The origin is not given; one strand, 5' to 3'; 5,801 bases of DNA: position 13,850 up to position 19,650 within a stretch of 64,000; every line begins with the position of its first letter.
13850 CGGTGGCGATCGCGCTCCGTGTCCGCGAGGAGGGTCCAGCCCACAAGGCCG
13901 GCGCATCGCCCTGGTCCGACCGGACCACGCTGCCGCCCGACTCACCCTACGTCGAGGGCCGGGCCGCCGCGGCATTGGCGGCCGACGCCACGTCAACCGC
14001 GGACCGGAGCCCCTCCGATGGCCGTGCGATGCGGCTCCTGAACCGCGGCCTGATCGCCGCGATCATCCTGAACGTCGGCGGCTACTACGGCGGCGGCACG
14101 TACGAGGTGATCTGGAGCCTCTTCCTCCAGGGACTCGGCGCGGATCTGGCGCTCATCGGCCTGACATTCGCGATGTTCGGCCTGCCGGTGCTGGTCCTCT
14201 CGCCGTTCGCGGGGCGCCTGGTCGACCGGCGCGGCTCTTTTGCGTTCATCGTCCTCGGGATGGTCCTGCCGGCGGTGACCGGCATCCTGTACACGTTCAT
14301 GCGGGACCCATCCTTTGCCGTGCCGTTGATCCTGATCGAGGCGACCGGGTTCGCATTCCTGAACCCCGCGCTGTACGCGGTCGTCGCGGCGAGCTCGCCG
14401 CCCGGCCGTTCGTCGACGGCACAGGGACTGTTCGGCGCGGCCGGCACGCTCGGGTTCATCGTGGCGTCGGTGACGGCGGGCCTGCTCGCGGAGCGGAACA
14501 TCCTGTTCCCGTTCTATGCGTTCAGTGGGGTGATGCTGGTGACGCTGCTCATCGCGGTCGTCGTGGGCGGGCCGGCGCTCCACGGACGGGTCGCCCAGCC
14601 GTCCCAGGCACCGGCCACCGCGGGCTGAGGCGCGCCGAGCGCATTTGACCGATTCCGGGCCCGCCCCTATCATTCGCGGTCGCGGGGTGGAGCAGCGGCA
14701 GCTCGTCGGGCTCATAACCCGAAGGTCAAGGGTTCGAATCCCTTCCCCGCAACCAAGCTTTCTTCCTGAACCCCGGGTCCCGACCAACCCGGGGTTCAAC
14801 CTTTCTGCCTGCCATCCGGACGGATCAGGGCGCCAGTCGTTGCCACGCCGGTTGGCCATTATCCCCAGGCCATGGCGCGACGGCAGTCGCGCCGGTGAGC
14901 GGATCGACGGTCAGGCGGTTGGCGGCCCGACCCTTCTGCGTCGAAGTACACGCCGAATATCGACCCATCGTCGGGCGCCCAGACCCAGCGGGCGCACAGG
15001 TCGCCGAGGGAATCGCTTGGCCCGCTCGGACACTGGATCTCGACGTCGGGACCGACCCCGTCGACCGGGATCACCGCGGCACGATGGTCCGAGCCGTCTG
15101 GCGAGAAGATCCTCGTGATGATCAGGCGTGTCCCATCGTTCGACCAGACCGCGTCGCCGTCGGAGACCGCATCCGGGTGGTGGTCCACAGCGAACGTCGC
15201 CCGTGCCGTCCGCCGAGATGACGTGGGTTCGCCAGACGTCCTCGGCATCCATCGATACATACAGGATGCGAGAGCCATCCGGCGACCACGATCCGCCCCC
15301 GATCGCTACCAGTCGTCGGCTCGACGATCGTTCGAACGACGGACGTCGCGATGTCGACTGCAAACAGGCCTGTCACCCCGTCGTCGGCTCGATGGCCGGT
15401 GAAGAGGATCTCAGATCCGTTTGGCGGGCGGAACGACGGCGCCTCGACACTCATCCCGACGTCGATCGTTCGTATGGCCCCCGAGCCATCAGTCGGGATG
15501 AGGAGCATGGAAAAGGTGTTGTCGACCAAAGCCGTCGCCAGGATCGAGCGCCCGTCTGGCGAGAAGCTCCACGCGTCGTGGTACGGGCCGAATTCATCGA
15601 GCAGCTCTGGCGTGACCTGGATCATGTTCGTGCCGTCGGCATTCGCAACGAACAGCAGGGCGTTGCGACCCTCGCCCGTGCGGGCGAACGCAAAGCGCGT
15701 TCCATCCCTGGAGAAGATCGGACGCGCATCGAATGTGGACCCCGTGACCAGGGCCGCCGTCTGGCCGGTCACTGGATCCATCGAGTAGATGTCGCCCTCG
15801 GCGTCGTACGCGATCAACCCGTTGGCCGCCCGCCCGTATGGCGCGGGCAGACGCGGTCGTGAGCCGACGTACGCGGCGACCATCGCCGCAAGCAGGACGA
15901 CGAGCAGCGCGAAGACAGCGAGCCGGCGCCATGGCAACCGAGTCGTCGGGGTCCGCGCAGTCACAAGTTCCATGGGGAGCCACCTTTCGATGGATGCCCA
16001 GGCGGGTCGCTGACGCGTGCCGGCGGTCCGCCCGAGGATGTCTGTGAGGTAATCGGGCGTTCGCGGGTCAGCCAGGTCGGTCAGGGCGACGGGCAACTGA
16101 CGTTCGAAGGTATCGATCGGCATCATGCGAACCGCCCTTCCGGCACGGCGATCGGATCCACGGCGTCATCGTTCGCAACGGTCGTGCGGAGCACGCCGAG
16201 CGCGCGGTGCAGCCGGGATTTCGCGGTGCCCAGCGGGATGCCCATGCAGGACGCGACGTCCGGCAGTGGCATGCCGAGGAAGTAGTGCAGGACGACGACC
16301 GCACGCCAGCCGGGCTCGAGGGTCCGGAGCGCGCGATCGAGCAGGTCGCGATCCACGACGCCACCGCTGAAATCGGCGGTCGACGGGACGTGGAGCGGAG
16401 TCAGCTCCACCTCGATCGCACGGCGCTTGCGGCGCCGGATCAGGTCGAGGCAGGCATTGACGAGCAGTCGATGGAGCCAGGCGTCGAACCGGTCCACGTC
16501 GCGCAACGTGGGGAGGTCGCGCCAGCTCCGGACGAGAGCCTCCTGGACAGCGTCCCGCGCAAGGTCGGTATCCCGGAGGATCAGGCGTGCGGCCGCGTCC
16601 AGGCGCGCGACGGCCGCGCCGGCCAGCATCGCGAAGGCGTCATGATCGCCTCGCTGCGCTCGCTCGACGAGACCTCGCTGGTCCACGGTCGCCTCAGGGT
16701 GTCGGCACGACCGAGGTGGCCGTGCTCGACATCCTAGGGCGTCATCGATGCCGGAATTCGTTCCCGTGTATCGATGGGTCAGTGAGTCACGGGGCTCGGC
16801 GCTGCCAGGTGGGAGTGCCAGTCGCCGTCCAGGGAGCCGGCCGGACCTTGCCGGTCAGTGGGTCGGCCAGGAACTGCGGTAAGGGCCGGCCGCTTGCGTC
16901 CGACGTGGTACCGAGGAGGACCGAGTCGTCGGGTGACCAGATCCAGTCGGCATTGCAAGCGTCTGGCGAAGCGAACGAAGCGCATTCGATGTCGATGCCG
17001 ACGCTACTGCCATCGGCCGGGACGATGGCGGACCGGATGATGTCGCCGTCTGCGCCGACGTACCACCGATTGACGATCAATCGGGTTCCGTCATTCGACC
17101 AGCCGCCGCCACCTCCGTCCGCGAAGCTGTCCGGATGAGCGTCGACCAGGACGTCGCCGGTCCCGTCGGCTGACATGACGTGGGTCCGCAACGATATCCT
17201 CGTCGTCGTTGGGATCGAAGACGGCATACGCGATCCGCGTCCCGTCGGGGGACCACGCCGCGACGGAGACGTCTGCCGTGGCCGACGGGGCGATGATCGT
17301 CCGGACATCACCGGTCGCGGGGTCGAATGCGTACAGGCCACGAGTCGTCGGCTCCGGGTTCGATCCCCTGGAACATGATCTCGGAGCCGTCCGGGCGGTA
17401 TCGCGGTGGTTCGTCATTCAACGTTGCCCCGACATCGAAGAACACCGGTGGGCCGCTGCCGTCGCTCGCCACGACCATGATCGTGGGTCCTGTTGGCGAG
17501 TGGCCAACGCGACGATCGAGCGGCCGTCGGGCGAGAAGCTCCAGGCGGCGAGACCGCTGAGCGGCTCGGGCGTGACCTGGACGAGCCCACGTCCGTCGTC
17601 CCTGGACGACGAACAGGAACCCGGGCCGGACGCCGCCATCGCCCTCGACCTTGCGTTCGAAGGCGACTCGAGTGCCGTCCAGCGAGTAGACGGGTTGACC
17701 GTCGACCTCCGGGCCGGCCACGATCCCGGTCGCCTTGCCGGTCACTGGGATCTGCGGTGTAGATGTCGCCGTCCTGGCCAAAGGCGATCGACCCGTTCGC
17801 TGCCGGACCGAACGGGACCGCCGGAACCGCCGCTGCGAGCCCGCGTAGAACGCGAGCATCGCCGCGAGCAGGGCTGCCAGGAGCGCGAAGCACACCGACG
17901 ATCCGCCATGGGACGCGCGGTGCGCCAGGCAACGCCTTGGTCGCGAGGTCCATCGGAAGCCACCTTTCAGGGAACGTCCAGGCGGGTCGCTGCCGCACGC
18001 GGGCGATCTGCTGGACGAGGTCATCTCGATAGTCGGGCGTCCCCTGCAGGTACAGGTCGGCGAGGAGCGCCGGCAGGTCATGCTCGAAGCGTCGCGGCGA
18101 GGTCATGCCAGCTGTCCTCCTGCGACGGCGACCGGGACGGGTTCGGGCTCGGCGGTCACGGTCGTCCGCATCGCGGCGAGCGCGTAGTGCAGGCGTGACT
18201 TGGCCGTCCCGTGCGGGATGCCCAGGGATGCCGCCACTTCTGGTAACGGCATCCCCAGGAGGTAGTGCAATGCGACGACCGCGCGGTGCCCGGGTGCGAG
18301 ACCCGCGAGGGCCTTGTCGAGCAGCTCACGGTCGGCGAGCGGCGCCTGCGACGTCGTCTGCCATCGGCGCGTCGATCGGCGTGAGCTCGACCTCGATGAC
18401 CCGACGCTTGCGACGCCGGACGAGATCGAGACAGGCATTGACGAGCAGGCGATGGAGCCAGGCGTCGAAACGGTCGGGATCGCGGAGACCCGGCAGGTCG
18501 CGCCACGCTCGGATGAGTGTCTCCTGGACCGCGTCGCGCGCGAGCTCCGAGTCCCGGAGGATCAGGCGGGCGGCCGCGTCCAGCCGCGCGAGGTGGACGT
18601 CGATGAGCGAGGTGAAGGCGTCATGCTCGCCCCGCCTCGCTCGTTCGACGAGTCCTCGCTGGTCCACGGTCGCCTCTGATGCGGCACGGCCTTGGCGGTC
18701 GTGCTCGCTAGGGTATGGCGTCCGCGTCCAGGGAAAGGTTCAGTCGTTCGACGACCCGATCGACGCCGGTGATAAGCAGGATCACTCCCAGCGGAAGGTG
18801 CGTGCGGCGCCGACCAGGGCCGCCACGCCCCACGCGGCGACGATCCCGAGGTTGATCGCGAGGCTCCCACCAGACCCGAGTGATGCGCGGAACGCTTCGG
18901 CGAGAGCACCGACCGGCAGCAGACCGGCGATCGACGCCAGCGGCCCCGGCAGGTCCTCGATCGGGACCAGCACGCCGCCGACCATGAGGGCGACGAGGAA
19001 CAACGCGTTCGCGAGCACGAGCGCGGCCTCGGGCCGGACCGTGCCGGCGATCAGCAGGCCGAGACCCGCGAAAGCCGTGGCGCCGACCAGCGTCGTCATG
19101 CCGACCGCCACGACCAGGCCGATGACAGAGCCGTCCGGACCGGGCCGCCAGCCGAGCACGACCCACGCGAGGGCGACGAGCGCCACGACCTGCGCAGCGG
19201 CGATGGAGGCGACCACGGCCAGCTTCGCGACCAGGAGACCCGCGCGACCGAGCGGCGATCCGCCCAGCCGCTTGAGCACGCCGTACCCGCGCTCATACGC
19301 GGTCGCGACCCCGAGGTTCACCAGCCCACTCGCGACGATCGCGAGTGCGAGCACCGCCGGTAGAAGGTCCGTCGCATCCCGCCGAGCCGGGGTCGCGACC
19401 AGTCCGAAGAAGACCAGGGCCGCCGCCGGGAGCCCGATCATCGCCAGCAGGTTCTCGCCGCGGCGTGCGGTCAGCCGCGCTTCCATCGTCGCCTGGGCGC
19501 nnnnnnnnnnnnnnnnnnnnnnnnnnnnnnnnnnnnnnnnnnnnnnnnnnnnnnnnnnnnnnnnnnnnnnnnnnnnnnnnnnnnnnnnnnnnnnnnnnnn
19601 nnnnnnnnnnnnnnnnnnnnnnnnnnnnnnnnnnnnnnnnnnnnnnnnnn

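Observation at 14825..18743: Duplicated ECF sigma + membrane beta-propeller cassette holding half of all frame breaks in the window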

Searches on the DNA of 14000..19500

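Call 79: search_rna_families(source=window, start=14000, end=19500, threshold=evalue, max_evalue=1)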
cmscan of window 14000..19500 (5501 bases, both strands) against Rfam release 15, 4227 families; matches with E-value up to 1: 3.
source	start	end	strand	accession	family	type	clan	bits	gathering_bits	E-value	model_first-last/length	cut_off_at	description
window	14681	14752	+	RF00005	tRNA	Gene; tRNA;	CL00001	65.3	29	5.4e-13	1-71/71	no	tRNA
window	18585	18662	+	RF04026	mir-8499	Gene; miRNA;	-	25.7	100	0.079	1-77/77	no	mir-8499 microRNA precursor family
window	16842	16890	+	RF03618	mir-5592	Gene; miRNA;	-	24.8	82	0.51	1-66/66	no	mir-5592 microRNA precursor family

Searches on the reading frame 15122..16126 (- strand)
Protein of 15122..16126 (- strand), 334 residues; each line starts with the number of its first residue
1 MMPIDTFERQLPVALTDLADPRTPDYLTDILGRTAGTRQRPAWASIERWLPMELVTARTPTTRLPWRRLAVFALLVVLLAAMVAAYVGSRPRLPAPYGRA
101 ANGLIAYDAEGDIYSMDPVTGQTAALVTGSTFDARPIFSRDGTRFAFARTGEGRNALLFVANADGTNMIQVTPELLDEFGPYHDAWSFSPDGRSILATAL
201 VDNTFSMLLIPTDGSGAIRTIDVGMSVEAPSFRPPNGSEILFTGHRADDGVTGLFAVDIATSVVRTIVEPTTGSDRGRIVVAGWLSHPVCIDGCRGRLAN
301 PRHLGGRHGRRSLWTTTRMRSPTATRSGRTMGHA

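Call 70: list_cluster_members(proteins=[window:15122-16126:-, window:17414-18106:-, window:18326-18667:-, window:16123-16686:-, P0001, P0095, window:16787-17341:-, window:14859-15278:-])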
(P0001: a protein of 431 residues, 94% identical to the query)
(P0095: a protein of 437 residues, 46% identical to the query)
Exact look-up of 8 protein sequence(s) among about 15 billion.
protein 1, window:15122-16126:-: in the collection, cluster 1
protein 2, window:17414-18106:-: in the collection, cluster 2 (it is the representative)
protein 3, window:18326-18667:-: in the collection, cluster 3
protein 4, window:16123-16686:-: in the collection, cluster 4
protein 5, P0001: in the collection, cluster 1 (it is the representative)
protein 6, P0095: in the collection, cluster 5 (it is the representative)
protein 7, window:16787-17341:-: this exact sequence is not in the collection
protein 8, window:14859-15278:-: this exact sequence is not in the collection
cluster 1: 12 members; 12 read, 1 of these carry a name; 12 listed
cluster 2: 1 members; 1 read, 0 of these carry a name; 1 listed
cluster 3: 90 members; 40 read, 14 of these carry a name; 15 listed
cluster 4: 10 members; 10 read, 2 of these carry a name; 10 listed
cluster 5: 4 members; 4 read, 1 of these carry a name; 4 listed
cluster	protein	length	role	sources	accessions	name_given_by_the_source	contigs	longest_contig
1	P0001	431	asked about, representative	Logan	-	-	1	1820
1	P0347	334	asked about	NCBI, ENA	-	-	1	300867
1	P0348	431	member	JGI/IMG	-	dipeptidyl aminopeptidase/acylaminoacyl peptidase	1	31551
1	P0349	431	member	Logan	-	-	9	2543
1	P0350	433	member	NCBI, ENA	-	-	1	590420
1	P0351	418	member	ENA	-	-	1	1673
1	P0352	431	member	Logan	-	-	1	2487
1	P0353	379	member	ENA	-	-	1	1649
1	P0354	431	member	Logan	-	-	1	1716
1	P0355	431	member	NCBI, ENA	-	-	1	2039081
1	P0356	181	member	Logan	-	-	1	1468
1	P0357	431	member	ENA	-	-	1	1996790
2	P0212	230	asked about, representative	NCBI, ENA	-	-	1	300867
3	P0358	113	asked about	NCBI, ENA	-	-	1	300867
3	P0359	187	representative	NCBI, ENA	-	-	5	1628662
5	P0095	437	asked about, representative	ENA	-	-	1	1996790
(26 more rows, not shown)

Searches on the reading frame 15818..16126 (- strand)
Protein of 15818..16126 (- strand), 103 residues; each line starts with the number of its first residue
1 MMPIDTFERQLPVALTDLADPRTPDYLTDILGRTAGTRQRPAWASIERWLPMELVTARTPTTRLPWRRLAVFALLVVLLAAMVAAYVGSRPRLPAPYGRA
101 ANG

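Call 40: search_protein_families(library=pfam, max_evalue=10, proteins=[window:15818-16126:-])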
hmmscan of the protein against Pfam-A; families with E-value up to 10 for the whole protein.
seq(103 aa): 0 families

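Call 92: search_protein_families(library=ncbifam, max_evalue=10, proteins=[window:15860-16126:-])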
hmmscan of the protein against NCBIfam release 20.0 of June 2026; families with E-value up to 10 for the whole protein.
seq(89 aa): 0 families

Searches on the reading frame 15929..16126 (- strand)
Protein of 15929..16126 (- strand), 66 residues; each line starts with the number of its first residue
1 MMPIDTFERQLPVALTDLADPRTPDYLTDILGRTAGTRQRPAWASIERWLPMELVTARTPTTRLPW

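Call 58: search_solved_structures(query=A2, max_evalue=10, show_alignments=3)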
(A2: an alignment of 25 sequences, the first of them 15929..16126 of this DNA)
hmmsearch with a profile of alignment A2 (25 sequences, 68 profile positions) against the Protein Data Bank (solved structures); distinct sequences matched with E-value up to 10: 0.

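Call 68: search_protein_representatives(alignment_id=A2)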
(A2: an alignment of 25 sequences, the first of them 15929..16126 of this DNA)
Query: 25 sequences, 68 profile positions. Proteins with E-value up to 0.001 (for the whole library): 1398; up to 1e-10: 788; up to 1e-30: 1. The best 150 are listed.
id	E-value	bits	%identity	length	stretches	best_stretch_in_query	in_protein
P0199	6.8e-31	122.0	-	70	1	1-68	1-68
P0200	1.1e-29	118.1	-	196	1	1-68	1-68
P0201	4.3e-29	116.2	-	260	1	1-68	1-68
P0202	5.3e-28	112.7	-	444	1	1-68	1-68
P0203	1.7e-27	111.2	-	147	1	1-68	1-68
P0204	2.0e-27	110.9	-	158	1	1-68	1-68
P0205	2.6e-27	110.5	-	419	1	1-68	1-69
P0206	3.8e-27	110.0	-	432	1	1-68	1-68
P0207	7.3e-27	109.1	-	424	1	1-68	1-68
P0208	8.0e-27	109.0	-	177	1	1-68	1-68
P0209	8.0e-27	109.0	-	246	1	1-67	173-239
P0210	1.2e-26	108.4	-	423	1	1-67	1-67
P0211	1.7e-26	107.9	-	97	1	1-68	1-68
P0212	2.0e-26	107.7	-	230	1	1-67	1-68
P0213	2.9e-26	107.2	-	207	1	1-67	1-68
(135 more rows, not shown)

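Call 83: predict_structure(alignment_id=A2)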
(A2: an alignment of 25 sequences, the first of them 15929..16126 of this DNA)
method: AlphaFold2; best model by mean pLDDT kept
length: 66 residues; sequences in the alignment: 25
mean_pLDDT: 62.2   pTM: 0.25
mean pLDDT of the five models: 62.2, 61.2, 59.6, 57.9, 57.2
residues with pLDDT >= 90: 0; 70-90: 12; 50-70: 53; < 50: 1
segments of 3 or more residues with pLDDT < 50: none
pLDDT, mean of each block of 10 residues (from residue 1): 63 72 67 62 61 56 52
secondary structure, 60 per line:
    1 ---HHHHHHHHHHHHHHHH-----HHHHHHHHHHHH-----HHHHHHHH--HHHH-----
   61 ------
elements in order: H4-19 H25-36 H42-49 H52-55

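Call 86: fold_search(model_id=the predicted structure, library=pdb)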
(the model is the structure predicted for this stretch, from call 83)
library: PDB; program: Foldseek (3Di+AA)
matches with E <= 10: 0; with E <= 0.001: 0
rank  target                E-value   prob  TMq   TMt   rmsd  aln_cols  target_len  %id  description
